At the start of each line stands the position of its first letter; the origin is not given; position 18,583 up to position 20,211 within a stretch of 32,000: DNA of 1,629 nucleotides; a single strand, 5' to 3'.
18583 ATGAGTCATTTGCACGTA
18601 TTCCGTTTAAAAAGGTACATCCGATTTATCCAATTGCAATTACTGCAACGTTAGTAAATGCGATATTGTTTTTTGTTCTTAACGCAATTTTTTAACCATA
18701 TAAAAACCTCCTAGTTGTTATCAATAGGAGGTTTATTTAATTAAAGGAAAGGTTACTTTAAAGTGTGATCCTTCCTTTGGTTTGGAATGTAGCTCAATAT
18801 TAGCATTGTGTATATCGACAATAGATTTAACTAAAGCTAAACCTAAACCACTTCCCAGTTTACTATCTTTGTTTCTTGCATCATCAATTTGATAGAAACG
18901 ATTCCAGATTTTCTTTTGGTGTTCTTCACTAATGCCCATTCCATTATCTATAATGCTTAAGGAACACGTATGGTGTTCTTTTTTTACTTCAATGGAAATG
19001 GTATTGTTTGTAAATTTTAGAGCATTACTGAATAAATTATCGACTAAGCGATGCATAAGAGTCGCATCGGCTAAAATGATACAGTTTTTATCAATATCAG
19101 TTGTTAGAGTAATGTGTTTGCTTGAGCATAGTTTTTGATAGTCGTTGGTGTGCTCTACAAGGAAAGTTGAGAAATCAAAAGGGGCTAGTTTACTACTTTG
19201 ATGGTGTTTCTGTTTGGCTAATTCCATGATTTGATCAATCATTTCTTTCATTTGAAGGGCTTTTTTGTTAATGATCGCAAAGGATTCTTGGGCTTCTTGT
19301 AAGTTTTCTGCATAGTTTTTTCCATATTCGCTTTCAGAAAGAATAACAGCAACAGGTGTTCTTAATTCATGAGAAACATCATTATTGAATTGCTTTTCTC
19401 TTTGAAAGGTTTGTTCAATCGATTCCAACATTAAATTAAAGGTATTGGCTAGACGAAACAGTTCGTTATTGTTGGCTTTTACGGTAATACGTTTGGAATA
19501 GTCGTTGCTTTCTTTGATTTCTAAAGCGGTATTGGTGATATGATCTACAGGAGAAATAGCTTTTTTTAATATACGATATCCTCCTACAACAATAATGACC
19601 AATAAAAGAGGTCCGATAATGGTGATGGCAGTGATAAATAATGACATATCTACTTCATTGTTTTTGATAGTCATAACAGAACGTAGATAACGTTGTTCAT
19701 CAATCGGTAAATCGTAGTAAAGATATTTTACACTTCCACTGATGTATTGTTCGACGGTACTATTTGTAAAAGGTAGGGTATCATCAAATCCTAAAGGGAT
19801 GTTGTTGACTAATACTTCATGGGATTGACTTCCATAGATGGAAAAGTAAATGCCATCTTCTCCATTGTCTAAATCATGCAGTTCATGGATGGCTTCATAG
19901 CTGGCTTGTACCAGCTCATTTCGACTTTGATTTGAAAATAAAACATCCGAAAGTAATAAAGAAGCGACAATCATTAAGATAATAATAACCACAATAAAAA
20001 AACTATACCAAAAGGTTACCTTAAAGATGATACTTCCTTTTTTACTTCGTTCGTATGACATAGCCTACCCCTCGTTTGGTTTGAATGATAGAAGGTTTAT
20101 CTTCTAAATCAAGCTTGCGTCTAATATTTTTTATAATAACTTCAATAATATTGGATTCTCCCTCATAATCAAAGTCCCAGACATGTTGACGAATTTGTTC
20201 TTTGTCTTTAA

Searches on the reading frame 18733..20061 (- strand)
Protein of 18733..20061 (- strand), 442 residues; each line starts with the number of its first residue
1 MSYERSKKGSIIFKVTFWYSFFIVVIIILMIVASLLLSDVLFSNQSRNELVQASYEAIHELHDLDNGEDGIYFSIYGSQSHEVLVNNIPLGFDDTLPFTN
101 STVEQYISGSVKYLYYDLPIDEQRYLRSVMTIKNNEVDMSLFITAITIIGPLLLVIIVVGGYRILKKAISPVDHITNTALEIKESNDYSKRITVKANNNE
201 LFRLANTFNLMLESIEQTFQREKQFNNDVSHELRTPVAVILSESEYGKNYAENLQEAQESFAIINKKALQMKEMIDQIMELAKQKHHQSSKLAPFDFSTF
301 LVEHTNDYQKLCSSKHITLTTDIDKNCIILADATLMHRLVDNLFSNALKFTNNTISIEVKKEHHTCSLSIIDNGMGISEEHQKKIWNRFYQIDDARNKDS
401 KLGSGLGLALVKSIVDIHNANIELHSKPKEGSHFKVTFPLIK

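Call 9: search_protein_families(library=pfam, proteins=[window:18733-20061:-])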
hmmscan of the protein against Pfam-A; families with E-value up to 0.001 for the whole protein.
window:18733-20061:- (442 aa): 4 families
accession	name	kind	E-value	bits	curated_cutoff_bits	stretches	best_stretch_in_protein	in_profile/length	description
PF02518.31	HATPase_c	-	1.7e-23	83.6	26.4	1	332-440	2-109/111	Histidine kinase-, DNA gyrase B-, and HSP90-like ATPase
PF00512.31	HisKA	-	2.3e-11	44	26.9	1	223-285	3-64/66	His Kinase A (phospho-acceptor) domain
PF00672.30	HAMP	-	9e-07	29.6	25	1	167-217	5-53/53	HAMP domain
PF13589.12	HATPase_c_3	-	4.9e-05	23.8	25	1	339-410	6-81/137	Histidine kinase-, DNA gyrase B-, and HSP90-like ATPase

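Call 37: search_protein_families(library=ncbifam, proteins=[window:18733-20061:-], max_evalue=0.00001)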
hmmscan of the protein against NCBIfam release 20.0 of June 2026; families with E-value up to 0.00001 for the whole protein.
window:18733-20061:- (442 aa): 78 families (the best 25 are shown)
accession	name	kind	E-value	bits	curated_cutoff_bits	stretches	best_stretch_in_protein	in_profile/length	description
TIGR01386.1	cztS_silS_copS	subfamily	2.1e-53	181.9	292.55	1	132-439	152-457/457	heavy metal sensor histidine kinase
NF046044.1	PnpS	equivalog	7e-50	170.1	400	1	223-439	171-390/390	two-component system histidine kinase PnpS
TIGR02966.1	phoR_proteo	equivalog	9.2e-46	156.4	334.2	1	214-438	106-333/333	phosphate regulon sensor histidine kinase PhoR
NF041735.1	hist_kin_RppB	equivalog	1.1e-43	149.6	400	1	211-439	205-438/438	two-component system sensor histidine kinase RppB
NF033092.0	HK_WalK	equivalog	1.7e-42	145.8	725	1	220-439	370-593/594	cell wall metabolism sensor histidine kinase WalK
NF012163.2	BaeS_SmeS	equivalog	7.1e-42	143.9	500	1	135-439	161-457/457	sensor histidine kinase efflux regulator BaeS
NF007898.0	PRK10604.1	equivalog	1.3e-41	143.2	478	1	186-440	177-423/433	two-component system sensor histidine kinase RstB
NF007345.0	PRK09835.1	subfamily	1.3e-40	139.4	423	1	100-439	152-479/482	Cu(+)/Ag(+) sensor histidine kinase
NF052314.1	T9SS_HK_PorY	subfamily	1.8e-40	139.3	350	1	14-437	5-417/418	PorY family sensor histidine kinase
NF007837.0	PRK10549.1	equivalog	6.2e-40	137.3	603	1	152-440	172-458/466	envelope stress sensor histidine kinase BaeS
NF008312.0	PRK11100.1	equivalog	6.3e-40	137.4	356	1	112-439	146-473/477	two-component system sensor histidine kinase CreC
NF047874.1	MASE3_PAS_HK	subfamily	1.6e-39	136.2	560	1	209-440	385-625/655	MASE3 domain-containing sensor histidine kinase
NF040691.1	MtrAB_MtrB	equivalog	1.7e-39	136.2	450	1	126-440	170-492/507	MtrAB system histidine kinase MtrB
NF045903.1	CuHisKinLciSLeg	equivalog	2.7e-38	132.3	700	1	154-435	72-353/357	copper-responsive two-component system sensor histidine kinase LciS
NF007004.0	PRK09467.1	equivalog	5.7e-37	127.6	415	1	133-440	149-436/440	two-component system sensor histidine kinase EnvZ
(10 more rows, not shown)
